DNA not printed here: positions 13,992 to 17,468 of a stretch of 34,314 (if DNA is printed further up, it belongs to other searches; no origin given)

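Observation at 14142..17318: ClpA-like unfoldase with a large non-canonical N-terminal domain (TPR plus KD-rich linker)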

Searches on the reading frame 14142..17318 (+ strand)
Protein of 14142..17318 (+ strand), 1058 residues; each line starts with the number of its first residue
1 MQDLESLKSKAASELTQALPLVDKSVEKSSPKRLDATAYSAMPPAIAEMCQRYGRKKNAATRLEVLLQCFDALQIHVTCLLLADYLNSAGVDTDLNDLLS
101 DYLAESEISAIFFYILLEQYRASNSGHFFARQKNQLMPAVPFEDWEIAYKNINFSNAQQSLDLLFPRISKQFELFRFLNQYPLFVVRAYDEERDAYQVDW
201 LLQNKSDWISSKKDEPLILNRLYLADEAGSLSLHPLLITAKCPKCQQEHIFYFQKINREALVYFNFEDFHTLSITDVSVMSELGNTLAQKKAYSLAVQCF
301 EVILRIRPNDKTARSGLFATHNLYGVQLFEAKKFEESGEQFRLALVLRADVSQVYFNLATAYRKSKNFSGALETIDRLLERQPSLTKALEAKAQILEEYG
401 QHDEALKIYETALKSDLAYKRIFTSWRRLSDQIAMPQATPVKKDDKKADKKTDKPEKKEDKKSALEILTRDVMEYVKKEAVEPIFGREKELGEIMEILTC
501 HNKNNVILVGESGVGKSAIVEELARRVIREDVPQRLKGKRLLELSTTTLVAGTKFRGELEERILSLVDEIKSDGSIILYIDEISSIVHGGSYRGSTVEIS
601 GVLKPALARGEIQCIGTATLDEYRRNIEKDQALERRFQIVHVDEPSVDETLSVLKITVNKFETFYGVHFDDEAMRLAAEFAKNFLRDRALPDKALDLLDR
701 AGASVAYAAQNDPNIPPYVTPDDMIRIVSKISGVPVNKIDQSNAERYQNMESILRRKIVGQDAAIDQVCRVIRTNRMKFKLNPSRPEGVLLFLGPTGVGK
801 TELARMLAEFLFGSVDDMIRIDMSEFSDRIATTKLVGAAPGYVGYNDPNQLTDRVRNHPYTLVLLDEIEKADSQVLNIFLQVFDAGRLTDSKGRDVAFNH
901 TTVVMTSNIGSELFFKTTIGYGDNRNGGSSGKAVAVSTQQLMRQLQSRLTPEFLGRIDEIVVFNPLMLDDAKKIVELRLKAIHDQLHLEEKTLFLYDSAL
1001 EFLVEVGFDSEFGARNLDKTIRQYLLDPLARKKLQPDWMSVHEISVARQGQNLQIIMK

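Call 3: search_protein_families(library=pfam, proteins=[window:14142-17318:+], max_evalue=1)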
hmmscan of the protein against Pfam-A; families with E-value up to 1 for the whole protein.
window:14142-17318:+ (1058 aa): 68 families (the best 25 are shown)
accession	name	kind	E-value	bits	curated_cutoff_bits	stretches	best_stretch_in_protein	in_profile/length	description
PF07724.20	AAA_2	-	1.6e-53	181.6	27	1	785-960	1-166/166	AAA domain (Cdc48 subfamily)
PF17871.7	AAA_lid_9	-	1.8e-17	63.6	22.8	1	646-714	1-69/104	AAA lid domain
PF00004.35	AAA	-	6.1e-17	62.7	21.2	2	506-612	1-97/131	ATPase family associated with various cellular activities (AAA)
PF07728.20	AAA_5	-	4.2e-15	56.4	22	2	790-910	2-124/139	AAA domain (dynein-related subfamily)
PF10431.15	ClpB_D2-small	-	1e-14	54.7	21.9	1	968-1038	3-73/81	C-terminal, D2-small domain, of ClpB protein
PF07719.23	TPR_2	-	4.3e-14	51.8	27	3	353-384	2-33/34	Tetratricopeptide repeat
PF13191.12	AAA_16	-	4.9e-12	47.1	32.6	2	484-531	2-52/167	AAA ATPase domain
PF00515.34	TPR_1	-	9.8e-12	44.6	27.8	3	353-384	2-33/34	Tetratricopeptide repeat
PF13401.12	AAA_22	-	7.4e-10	39.7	27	2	786-885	4-110/130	AAA domain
PF20720.3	nSTAND3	-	2.5e-09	37.5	27.2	2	490-531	6-45/155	Novel STAND NTPase 3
PF00158.32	Sigma54_activat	-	2.7e-08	34.1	20.2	2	789-889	24-123/168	Sigma-54 interaction domain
PF13181.12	TPR_8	-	3.2e-08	33.5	25.7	2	353-384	2-33/34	Tetratricopeptide repeat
PF03193.22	RsgA_GTPase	-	1.4e-07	31.9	30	2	470-526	73-129/174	RsgA GTPase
PF13432.12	TPR_16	-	1.9e-07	31.8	32.7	1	357-415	2-60/65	Tetratricopeptide repeat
PF00005.33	ABC_tran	-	5.4e-07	30.7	25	2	787-858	11-79/137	ABC transporter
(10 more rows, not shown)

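Call 4: search_protein_families(library=ncbifam, proteins=[window:14142-17318:+], max_evalue=1)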
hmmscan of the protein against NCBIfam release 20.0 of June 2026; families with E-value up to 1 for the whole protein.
window:14142-17318:+ (1058 aa): 85 families (the best 25 are shown)
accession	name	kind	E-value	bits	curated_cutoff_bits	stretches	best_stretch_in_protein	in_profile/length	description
TIGR03346.1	chaperone_ClpB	equivalog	2.6e-191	638.1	1232.1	2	718-1054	527-851/853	ATP-dependent chaperone ClpB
TIGR02639.1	ClpA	equivalog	4.3e-177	590.6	993.15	1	440-1032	143-718/734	ATP-dependent Clp protease ATP-binding subunit ClpA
TIGR03345.1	VI_ClpV1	equivalog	7.6e-159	530.6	884.95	2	711-1035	521-837/852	type VI secretion system ATPase TssH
NF008118.0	PRK10865.1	equivalog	8.7e-154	513.5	1417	2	719-1047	531-847/857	ATP-dependent chaperone ClpB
NF033607.0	disagg_AAA_ClpG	exception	4.9e-150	501.3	1900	2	721-1037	557-865/932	AAA family protein disaggregase ClpG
NF033606.1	heat_AAA_ClpK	exception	2e-142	476.1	1900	2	722-1034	579-884/949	heat shock survival AAA family ATPase ClpK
NF008263.0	PRK11034.1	equivalog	8.7e-126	420.7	1350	1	442-1049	143-736/758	ATP-dependent Clp protease ATP-binding subunit ClpA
NF003745.1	PRK05342.1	equivalog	8.5e-14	51.2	359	3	916-1029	261-380/418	ATP-dependent Clp protease ATP-binding subunit ClpX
TIGR00382.1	clpX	equivalog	6.2e-10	38.7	370.75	3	914-1028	267-385/414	ATP-dependent protease ATP-binding subunit ClpX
NF040959.1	MamA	equivalog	1.6e-09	37.5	200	1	267-412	61-199/204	magnetosome protein MamA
TIGR02521.1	type_IV_pilW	equivalog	2.8e-09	36.9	154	1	350-415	29-94/234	type IV pilus biogenesis/stability protein PilW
TIGR02917.1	PEP_TPR_lipo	equivalog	3.8e-09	35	312.2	1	293-415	100-222/899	XrtA/PEP-CTERM system TPR-repeat protein PrsT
NF047371.1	FlcA_CTERM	equivalog_domain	1.6e-08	33.5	300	1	325-415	129-219/646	periplasmic flagellar collar protein FlcA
NF009067.0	PRK12402.1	equivalog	1.5e-07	30.7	317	2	789-829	38-80/340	replication factor C small subunit 2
NF047507.1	TPR_BatC_Lepto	exception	2.8e-06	27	175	1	325-464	31-174/214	TPR repeat-containing protein BatC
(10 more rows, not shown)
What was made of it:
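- On ClpA: 590.6 bits (call 4).
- On ClpV (TssH): 530.6 bits (call 4).
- Closest known: ClpA. Same: The ClpA model matches in a single stretch covering aa 440-1032 (call 4).
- Closest known: ClpA. Different: It scores 590.6 bits against a cut-off of 993 (call 4).
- Closest known: ClpB/Hsp104 and the stand-alone disaggregases ClpG/ClpK. Same: The highest raw NCBIfam score is to ClpB (638 bits, in two stretches, call 4).
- NCBIfam gives sizeable but sub-threshold scores to ClpB, ClpV, ClpG and ClpK (call 4). Scores are far below the ClpG/ClpK cut-offs: 501 and 476 bits against 1900 (call 4).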
